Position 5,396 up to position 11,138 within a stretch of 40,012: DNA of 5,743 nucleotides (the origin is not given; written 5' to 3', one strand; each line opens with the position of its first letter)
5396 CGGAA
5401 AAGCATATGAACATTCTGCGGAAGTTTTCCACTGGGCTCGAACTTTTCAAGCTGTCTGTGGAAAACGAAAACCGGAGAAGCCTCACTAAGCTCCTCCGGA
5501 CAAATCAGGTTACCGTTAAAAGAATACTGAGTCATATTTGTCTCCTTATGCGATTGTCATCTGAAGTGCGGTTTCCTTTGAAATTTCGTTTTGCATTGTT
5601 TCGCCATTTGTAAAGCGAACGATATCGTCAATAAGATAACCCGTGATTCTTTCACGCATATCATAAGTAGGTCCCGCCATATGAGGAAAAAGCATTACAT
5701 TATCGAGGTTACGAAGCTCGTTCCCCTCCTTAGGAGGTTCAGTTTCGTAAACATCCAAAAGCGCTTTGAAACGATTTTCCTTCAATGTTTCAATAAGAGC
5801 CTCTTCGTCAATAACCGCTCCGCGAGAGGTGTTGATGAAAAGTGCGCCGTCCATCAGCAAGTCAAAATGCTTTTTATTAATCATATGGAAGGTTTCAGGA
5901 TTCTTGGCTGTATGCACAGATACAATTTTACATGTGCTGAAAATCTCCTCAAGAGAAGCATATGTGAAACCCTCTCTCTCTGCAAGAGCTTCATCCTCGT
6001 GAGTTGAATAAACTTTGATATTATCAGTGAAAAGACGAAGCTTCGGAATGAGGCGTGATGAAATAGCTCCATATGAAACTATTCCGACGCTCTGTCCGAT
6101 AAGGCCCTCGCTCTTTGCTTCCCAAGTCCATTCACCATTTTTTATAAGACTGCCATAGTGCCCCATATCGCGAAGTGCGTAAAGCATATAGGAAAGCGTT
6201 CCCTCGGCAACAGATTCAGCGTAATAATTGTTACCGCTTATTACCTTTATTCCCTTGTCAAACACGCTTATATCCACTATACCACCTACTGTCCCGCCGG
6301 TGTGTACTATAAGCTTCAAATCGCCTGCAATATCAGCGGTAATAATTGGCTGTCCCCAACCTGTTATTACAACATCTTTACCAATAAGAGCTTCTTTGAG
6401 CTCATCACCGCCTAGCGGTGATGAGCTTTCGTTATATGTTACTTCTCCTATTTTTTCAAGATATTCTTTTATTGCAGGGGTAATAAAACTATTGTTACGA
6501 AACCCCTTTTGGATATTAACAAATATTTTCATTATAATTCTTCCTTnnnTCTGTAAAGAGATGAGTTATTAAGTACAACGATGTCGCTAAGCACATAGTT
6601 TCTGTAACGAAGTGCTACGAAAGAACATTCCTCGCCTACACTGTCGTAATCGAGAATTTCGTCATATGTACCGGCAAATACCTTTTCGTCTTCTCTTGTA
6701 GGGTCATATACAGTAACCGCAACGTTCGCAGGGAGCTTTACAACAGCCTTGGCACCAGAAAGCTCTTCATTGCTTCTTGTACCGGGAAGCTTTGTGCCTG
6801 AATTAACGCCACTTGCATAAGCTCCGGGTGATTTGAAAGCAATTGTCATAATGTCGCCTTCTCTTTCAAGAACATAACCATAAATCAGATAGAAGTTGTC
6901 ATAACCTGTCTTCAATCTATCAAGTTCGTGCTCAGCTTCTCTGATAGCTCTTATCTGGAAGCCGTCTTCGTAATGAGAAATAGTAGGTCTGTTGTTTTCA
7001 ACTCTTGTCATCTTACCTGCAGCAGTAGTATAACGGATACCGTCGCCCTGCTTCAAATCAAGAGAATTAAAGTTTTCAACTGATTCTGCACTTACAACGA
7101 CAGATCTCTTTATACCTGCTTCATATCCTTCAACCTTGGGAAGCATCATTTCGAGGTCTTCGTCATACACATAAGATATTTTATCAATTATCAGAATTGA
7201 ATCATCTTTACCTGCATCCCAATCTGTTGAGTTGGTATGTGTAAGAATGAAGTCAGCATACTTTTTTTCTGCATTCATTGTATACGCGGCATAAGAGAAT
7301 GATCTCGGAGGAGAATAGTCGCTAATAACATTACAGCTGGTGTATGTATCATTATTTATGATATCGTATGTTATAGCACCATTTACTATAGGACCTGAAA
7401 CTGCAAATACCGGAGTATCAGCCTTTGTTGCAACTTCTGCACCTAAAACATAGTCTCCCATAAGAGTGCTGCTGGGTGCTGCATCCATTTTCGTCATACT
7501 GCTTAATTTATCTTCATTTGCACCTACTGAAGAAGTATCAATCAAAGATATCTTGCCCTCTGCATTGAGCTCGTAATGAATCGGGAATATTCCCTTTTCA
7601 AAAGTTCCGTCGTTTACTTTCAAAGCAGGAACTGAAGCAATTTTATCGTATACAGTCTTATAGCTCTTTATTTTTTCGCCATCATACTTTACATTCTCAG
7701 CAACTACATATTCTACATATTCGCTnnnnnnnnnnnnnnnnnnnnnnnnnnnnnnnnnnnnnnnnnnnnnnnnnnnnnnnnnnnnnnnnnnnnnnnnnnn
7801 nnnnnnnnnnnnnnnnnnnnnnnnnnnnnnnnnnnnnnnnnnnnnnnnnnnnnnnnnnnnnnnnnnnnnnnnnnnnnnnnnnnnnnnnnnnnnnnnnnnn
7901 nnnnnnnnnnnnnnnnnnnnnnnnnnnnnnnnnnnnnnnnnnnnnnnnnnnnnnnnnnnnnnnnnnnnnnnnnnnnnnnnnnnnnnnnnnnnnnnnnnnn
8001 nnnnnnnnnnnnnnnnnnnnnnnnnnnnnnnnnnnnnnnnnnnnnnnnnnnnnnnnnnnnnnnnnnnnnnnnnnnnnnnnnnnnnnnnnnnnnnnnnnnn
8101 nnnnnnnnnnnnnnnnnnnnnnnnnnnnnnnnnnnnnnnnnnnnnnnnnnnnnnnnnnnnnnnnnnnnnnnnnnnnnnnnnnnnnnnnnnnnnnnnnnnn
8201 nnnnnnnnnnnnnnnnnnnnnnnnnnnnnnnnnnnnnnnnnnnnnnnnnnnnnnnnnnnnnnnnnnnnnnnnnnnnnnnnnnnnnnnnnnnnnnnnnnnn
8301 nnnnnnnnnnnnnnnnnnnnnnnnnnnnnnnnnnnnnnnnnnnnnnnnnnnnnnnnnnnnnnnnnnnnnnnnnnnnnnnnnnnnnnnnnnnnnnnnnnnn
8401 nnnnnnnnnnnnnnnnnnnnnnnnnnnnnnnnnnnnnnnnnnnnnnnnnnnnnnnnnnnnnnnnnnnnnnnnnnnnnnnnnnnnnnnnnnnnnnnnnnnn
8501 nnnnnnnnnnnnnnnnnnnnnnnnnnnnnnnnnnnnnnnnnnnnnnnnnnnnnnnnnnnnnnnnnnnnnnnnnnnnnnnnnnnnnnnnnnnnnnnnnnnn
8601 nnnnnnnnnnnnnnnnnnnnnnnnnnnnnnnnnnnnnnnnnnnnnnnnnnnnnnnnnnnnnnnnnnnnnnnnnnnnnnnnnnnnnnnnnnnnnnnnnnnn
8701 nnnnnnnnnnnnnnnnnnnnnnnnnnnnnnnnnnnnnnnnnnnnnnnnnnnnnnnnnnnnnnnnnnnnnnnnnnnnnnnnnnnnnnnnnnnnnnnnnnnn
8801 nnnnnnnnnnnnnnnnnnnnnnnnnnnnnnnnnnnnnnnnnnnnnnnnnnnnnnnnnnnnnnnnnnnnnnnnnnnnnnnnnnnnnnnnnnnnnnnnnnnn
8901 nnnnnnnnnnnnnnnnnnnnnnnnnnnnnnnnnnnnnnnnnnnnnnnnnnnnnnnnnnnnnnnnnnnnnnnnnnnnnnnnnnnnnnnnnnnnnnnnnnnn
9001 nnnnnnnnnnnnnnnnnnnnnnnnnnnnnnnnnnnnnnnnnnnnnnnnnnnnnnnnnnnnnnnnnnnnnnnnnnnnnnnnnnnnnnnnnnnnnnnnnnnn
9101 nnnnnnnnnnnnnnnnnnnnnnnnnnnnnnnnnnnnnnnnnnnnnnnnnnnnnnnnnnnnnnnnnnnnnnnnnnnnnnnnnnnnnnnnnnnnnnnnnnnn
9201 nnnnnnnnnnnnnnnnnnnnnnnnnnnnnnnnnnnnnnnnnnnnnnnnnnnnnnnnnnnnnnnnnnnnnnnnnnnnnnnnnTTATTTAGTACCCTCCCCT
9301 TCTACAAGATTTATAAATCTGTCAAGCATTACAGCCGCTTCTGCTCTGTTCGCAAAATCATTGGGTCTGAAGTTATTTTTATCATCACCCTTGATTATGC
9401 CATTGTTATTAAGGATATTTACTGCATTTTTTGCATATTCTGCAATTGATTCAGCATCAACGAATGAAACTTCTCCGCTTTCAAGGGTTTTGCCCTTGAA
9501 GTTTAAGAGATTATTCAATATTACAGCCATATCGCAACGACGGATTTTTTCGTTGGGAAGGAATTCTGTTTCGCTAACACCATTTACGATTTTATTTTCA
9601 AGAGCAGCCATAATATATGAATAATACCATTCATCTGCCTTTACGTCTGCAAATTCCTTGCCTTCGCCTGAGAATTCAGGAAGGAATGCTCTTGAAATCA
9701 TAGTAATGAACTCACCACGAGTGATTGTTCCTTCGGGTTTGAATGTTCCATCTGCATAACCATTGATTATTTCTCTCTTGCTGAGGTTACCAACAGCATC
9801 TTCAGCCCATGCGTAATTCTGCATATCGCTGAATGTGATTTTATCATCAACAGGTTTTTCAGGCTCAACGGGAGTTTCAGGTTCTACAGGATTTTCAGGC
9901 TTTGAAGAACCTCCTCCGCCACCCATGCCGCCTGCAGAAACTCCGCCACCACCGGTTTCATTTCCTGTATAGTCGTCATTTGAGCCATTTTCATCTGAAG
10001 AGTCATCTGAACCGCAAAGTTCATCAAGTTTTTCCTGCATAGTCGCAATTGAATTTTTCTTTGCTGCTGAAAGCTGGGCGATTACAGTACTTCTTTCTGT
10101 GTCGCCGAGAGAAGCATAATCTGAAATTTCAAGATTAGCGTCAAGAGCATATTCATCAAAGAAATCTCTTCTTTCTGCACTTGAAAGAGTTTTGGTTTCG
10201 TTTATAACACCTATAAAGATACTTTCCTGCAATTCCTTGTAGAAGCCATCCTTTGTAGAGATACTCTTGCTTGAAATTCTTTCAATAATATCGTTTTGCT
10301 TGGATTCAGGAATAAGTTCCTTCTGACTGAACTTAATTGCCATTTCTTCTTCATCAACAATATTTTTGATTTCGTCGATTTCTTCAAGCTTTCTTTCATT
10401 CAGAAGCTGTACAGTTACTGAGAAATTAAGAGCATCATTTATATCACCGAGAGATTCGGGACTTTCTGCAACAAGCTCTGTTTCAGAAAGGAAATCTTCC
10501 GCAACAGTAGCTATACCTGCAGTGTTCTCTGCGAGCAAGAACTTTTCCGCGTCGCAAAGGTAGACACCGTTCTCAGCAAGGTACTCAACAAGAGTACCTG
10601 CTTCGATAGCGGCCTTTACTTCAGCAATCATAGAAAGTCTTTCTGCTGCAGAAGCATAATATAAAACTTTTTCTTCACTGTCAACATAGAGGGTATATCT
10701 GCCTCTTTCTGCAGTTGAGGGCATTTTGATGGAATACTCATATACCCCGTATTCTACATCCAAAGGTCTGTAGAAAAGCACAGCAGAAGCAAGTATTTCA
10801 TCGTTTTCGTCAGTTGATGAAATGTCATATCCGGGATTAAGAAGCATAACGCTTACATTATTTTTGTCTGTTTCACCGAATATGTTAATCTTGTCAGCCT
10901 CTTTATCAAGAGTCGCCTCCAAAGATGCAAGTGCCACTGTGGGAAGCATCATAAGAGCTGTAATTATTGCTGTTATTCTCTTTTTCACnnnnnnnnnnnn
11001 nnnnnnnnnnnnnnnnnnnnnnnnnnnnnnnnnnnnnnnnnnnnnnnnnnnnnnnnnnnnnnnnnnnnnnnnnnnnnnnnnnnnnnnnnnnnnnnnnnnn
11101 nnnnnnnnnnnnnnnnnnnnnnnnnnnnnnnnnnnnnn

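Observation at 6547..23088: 16.5-kb block of six giant secreted proteins: candidate SLH-tethered glycan-degrading surface apparatus without cohesin/dockerin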

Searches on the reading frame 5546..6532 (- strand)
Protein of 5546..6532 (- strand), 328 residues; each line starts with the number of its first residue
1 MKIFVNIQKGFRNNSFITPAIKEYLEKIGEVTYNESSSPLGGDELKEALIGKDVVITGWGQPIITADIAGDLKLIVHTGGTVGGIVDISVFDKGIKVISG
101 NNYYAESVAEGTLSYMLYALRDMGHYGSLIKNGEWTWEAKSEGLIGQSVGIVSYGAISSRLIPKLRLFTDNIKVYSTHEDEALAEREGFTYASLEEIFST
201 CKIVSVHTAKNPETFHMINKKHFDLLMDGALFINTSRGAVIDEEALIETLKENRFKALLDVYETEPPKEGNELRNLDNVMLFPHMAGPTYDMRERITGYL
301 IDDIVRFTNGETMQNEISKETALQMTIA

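Call 4: search_protein_families(library=pfam, proteins=[window:5546-6532:-], max_evalue=0.001)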
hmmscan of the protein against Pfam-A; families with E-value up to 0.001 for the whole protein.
window:5546-6532:- (328 aa): 2 families
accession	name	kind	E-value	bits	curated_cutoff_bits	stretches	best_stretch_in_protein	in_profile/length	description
PF02826.25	2-Hacid_dh_C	-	2e-45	154.8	25.1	1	114-286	2-178/178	D-isomer specific 2-hydroxyacid dehydrogenase, NAD binding domain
PF00389.36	2-Hacid_dh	-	5.3e-06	26.6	24.6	1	18-317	8-133/134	D-isomer specific 2-hydroxyacid dehydrogenase, catalytic domain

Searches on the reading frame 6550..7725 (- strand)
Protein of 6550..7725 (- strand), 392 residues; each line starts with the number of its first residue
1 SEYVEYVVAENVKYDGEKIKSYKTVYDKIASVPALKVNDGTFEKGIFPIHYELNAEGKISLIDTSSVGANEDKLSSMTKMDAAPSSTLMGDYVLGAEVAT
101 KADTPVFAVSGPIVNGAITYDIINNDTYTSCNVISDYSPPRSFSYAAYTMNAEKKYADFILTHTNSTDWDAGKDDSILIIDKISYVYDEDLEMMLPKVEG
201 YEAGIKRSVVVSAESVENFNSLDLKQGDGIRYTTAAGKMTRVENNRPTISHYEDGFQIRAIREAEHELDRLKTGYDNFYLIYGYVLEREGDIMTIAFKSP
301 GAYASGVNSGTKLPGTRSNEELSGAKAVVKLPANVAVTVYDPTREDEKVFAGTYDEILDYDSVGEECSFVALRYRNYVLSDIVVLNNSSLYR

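Call 92: search_protein_families(library=pfam, proteins=[window:6550-7725:-], max_evalue=0.05)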
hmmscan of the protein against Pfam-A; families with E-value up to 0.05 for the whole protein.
window:6550-7725:- (392 aa): 0 families

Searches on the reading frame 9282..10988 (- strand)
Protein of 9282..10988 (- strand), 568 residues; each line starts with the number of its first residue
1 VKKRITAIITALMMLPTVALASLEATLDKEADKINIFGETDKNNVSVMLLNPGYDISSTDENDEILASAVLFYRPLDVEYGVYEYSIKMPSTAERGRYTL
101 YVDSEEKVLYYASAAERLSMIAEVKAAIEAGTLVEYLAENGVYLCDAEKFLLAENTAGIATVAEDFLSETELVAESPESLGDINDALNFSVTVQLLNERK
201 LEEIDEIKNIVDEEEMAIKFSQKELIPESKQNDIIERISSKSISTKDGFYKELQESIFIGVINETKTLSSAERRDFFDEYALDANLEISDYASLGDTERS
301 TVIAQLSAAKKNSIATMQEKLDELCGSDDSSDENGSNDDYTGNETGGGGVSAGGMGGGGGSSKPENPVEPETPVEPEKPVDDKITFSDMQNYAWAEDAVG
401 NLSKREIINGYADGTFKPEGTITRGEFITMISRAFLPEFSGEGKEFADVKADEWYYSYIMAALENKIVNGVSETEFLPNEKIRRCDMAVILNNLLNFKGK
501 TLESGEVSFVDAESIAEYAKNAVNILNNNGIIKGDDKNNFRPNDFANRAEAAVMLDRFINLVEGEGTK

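Call 3: search_protein_families(library=pfam, proteins=[window:9282-10988:-], max_evalue=0.01)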
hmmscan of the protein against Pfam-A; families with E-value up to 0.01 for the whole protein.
window:9282-10988:- (568 aa): 1 family
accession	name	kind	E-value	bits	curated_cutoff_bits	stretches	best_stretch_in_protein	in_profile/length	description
PF00395.25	SLH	-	6.6e-39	132.1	20.8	3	385-428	1-44/44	S-layer homology domain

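Call 11: search_protein_families(library=ncbifam, proteins=[window:9282-10988:-], max_evalue=0.01)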
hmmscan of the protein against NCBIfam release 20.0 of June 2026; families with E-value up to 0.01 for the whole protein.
window:9282-10988:- (568 aa): 2 families
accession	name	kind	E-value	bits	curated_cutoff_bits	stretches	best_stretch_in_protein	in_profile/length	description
NF033190.2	inl_like_NEAT_1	exception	2.3e-20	72.5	1275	1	377-555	573-748/754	NEAT domain-containing leucine-rich repeat protein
NF033921.0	por_somb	subfamily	0.00032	19.5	100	0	386-428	7-50/485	iron uptake porin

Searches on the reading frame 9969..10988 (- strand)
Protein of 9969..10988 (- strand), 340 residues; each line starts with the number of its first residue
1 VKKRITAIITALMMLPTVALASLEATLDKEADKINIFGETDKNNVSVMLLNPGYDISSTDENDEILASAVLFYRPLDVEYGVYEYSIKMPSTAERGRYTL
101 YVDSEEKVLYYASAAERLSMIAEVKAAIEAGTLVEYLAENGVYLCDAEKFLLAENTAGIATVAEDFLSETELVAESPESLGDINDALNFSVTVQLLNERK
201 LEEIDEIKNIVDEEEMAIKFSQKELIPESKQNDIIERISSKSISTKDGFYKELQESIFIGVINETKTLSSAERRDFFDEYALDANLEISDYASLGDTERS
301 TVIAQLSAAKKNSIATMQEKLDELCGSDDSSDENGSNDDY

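Call 52: search_protein_representatives(protein=window:9969-10988:-)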
Query: 340 residues. Proteins with E-value up to 0.001 (for the whole library): 20; up to 1e-10: 9; up to 1e-30: 3. The best 20 are listed.
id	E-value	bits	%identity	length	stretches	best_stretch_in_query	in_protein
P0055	1.1e-76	274.5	43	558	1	1-328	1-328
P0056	5.9e-33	131.0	28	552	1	21-329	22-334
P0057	3.9e-31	125.0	29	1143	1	20-333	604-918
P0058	5.5e-16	75.3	24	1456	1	9-327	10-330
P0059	4.4e-14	69.0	31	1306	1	23-329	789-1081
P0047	4.8e-14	68.9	27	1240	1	31-328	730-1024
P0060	1.2e-12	64.3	23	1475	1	1-326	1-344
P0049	2.6e-11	59.9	22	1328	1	9-333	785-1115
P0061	3.1e-11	59.7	23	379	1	7-314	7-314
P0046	5.3e-10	55.6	37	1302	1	34-325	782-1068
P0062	1.0e-08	51.4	27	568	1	1-332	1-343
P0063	1.2e-07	47.9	25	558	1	42-330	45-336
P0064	1.2e-06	44.6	28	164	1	3-143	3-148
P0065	2.1e-06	43.8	23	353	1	2-319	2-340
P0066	2.6e-05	40.2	25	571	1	1-329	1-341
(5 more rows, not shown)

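Call 54: search_protein_families(library=pfam, proteins=[P0057, P0058, P0059, P0060, P0056], max_evalue=0.001)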
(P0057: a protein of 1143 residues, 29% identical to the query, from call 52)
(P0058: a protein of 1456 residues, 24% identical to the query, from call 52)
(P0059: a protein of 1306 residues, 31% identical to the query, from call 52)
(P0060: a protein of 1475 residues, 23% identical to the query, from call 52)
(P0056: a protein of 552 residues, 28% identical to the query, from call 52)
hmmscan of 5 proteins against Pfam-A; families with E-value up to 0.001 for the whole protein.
P0057 (1143 aa): 1 family
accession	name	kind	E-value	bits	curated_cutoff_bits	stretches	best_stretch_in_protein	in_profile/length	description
PF00395.25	SLH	-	9.4e-27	93.2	20.8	3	969-1003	11-44/44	S-layer homology domain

P0058 (1456 aa): 1 family
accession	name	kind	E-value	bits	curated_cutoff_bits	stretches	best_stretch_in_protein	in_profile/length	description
PF00395.25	SLH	-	1.7e-37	127.6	20.8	3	434-476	2-44/44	S-layer homology domain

P0059 (1306 aa): 1 family
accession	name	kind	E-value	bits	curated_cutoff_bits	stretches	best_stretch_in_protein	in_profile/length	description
PF00395.25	SLH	-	2.4e-35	120.7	20.8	3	1124-1166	2-44/44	S-layer homology domain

P0060 (1475 aa): 1 family
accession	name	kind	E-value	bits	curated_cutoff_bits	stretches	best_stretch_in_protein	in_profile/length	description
PF00395.25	SLH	-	5.4e-27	93.9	20.8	3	450-492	2-44/44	S-layer homology domain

P0056 (552 aa): 1 family
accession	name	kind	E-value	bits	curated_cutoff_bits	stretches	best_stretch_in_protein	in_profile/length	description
PF00395.25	SLH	-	2.1e-37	127.3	20.8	3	498-541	2-44/44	S-layer homology domain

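Call 58: find_encoding_contigs(protein=P0058, flank=10000, max_places=2)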
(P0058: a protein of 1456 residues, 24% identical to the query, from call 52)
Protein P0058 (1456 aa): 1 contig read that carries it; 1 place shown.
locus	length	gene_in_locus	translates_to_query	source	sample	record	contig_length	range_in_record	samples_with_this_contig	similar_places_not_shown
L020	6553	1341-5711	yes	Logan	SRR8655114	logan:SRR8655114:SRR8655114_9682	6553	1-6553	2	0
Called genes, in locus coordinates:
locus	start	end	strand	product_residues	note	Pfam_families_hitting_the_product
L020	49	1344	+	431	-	PF13385:Laminin_G_3 (faint)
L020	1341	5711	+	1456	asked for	PF00395:SLH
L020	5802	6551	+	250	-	?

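Call 92: search_protein_families(library=pfam, proteins=[window:9969-10925:-], max_evalue=0.05)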
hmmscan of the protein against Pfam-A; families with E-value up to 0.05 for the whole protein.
window:9969-10925:- (319 aa): 1 family
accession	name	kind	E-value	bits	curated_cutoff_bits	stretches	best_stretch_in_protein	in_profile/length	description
PF06489.16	Orthopox_A49R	-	0.033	14.9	25.8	0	163-244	45-117/162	Orthopoxvirus A49R protein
